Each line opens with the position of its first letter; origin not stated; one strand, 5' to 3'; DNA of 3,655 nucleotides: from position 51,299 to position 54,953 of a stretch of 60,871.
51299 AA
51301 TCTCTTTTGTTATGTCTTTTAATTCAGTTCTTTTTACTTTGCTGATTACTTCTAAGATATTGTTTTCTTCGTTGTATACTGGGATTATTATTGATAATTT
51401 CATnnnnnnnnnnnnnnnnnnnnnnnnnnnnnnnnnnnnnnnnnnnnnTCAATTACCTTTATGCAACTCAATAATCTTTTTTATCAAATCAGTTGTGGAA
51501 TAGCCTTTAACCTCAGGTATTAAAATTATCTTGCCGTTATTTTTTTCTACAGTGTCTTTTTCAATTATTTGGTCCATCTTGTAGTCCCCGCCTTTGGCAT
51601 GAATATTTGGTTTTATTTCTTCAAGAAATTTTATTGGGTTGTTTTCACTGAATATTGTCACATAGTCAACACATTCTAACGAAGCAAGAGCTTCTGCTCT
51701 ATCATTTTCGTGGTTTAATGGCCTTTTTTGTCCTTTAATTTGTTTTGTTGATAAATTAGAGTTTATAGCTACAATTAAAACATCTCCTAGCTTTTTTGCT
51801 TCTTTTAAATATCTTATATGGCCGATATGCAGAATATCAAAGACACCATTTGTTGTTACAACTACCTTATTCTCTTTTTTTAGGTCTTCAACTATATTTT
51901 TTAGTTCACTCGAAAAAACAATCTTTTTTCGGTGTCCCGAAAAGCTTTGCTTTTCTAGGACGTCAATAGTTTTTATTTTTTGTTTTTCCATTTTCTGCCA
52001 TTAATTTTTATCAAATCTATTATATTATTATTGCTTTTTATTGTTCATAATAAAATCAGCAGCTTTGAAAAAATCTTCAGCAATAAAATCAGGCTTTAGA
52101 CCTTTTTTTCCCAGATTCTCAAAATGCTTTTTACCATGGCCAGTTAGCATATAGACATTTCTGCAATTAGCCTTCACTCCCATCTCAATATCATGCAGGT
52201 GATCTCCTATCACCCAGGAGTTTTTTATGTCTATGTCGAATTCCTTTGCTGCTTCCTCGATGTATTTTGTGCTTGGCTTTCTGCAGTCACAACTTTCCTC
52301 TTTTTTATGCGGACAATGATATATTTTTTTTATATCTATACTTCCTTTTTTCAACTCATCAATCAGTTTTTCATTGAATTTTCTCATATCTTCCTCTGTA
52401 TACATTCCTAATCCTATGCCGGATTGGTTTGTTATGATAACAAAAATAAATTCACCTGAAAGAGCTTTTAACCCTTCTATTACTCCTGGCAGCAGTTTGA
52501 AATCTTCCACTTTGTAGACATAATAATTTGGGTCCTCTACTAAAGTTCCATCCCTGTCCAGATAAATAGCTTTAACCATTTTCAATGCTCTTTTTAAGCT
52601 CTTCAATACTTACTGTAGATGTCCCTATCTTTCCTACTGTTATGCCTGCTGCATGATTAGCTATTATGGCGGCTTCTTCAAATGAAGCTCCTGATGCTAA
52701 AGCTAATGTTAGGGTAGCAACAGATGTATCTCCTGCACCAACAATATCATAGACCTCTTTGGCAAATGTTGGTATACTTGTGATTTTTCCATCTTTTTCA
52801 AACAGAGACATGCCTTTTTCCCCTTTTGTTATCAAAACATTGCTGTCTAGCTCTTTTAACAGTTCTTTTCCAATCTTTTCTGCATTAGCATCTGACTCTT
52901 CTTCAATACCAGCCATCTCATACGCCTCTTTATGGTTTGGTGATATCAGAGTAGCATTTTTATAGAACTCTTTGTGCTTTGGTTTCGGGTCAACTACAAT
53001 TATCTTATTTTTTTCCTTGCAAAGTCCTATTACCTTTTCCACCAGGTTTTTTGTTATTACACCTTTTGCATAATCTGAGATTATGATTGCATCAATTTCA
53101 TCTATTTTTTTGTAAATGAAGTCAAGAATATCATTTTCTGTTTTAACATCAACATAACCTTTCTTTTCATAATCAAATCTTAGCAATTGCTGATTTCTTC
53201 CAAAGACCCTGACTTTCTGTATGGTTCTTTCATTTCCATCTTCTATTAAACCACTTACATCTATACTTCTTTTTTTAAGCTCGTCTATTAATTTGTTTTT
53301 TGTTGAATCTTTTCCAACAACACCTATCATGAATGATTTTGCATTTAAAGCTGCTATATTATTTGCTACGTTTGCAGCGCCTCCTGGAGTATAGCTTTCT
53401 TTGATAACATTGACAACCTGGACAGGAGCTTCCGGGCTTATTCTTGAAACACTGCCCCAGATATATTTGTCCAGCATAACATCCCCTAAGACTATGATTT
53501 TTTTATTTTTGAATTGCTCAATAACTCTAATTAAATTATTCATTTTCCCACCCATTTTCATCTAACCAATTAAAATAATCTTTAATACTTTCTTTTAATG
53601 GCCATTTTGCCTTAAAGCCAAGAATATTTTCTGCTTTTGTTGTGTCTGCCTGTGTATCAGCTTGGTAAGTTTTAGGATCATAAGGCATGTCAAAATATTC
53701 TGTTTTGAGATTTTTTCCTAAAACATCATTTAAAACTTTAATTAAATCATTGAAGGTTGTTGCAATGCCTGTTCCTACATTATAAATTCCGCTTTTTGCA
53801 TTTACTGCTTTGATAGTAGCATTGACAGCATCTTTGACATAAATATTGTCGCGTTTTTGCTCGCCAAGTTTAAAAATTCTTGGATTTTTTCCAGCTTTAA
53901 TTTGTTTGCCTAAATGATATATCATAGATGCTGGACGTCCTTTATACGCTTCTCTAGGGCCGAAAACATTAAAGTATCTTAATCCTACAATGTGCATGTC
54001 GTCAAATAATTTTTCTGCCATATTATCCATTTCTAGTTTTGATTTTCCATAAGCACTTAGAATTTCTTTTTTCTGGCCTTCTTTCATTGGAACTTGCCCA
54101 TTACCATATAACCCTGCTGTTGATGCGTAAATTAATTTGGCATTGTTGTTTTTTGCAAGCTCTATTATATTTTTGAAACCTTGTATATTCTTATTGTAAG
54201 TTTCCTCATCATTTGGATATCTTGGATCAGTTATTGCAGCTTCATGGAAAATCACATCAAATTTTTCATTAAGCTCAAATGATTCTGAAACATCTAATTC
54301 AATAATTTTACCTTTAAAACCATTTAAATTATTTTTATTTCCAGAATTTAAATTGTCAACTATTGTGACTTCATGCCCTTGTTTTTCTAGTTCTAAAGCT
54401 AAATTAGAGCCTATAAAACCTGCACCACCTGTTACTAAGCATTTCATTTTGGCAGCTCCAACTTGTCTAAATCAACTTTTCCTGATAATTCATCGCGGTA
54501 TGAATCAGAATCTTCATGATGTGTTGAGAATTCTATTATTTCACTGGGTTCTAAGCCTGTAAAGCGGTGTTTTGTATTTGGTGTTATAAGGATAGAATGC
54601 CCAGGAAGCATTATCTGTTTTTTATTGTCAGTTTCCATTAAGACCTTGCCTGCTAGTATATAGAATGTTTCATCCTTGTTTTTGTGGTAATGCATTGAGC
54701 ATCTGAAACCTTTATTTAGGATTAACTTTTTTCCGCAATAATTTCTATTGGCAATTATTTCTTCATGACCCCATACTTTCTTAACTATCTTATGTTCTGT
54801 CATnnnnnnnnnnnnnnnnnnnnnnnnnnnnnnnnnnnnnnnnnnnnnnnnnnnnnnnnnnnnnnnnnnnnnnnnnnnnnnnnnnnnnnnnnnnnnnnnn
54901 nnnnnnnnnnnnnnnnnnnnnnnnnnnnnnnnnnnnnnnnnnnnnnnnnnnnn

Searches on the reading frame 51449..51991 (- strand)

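Call 11: search_protein_families(library=pfam, proteins=[window:51449-51991:-], max_evalue=0.001)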
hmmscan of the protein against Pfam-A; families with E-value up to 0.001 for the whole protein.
window:51449-51991:- (180 aa): 2 families
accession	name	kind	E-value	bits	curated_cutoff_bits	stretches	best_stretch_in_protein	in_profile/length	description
PF01467.32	CTP_transf_like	-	1.1e-18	68.2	21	1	47-171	2-132/133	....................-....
PF06574.18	FAD_syn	-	0.00086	19.6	27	0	39-122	3-97/158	FAD synthetase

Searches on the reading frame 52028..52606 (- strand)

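Call 11: search_protein_families(library=pfam, proteins=[window:52028-52606:-], max_evalue=0.001)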
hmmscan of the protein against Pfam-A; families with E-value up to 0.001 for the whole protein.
window:52028-52606:- (192 aa): 4 families
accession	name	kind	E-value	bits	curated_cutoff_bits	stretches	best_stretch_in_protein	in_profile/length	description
PF13242.12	Hydrolase_like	-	1e-12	48.2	22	1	108-179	2-72/75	HAD-hyrolase-like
PF13419.12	HAD_2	-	3.5e-08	34.2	23.8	1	61-151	93-176/178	Haloacid dehalogenase-like hydrolase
PF00702.32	Hydrolase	-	8.6e-08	33.2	26.4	1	17-146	77-190/191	haloacid dehalogenase-like hydrolase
PF08645.17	PNK3P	-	2.8e-07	30.9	22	1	14-136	3-126/161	Polynucleotide kinase 3 phosphatase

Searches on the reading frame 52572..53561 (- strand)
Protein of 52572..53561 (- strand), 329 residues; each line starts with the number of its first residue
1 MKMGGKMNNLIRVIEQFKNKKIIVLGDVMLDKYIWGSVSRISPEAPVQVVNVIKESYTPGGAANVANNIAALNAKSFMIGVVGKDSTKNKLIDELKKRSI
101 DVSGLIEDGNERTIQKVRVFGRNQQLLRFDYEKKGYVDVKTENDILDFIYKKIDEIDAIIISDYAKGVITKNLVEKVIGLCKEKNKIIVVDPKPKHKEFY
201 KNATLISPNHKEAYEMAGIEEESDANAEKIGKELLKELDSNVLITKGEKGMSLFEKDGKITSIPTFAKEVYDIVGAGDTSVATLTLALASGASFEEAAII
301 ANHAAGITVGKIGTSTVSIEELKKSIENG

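Call 11: search_protein_families(library=pfam, proteins=[window:52572-53561:-], max_evalue=0.001)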
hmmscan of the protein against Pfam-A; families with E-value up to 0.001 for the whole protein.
window:52572-53561:- (329 aa): 2 families
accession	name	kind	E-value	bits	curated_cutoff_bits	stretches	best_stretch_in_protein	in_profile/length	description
PF00294.29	PfkB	-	1e-49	169.9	25.8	1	20-316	2-297/302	pfkB family carbohydrate kinase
PF08543.17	Phos_pyr_kin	-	3.4e-10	40.1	27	1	190-301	106-224/246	Phosphomethylpyrimidine kinase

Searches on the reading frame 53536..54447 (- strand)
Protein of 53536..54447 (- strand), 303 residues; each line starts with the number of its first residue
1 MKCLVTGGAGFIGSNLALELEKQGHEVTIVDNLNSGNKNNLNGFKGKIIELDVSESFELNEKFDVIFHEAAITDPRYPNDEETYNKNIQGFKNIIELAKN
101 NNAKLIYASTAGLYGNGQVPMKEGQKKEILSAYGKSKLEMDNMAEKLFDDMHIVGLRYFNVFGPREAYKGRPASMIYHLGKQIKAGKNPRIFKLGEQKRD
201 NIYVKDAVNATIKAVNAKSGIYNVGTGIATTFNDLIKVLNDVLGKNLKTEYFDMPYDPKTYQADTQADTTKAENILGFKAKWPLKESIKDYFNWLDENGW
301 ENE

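Call 11: search_protein_families(library=pfam, proteins=[window:53536-54447:-], max_evalue=0.001)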
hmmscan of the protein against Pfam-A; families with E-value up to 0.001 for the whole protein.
window:53536-54447:- (303 aa): 8 families
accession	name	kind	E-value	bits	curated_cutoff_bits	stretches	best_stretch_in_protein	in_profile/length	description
PF01370.27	Epimerase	-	6.6e-46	157.1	20.9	1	4-225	2-240/240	NAD dependent epimerase/dehydratase family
PF16363.11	GDP_Man_Dehyd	-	1.2e-32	114.2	27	1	4-290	1-331/332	GDP-mannose 4,6 dehydratase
PF01073.25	3Beta_HSD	-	6.7e-15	55.3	22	1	4-216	1-230/280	3-beta hydroxysteroid dehydrogenase/isomerase family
PF04321.23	RmlD_sub_bind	-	1.1e-13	51.4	27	1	1-164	1-154/287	RmlD substrate binding domain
PF07993.18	NAD_binding_4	-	1.6e-10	41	20.1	1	55-170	81-214/258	Male sterility protein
PF02719.21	Polysacc_synt_2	-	1e-05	25.3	20.2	1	4-248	2-252/293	Polysaccharide biosynthesis protein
PF13460.12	NAD_binding_10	-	9.4e-05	22.8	27.2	1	7-145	1-132/184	NAD(P)H-binding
PF03721.20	UDPG_MGDP_dh_N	-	0.00083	19.4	27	0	8-57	7-55/187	UDP-glucose/GDP-mannose dehydrogenase family, NAD binding domain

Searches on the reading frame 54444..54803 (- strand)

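Call 11: search_protein_families(library=pfam, proteins=[window:54444-54803:-], max_evalue=0.001)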
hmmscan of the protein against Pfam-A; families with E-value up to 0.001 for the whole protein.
window:54444-54803:- (119 aa): 3 families
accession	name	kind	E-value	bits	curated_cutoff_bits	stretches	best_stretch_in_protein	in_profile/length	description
PF07883.17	Cupin_2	-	2.4e-11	43.6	27.2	1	29-89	5-66/70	Cupin domain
PF01050.24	MannoseP_isomer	-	1e-06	29.4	23.6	1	2-93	7-101/116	Mannose-6-phosphate isomerase C-terminal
PF07385.18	Lyx_isomer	-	1.6e-05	24.7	20.8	0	18-47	83-112/222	D-lyxose isomerase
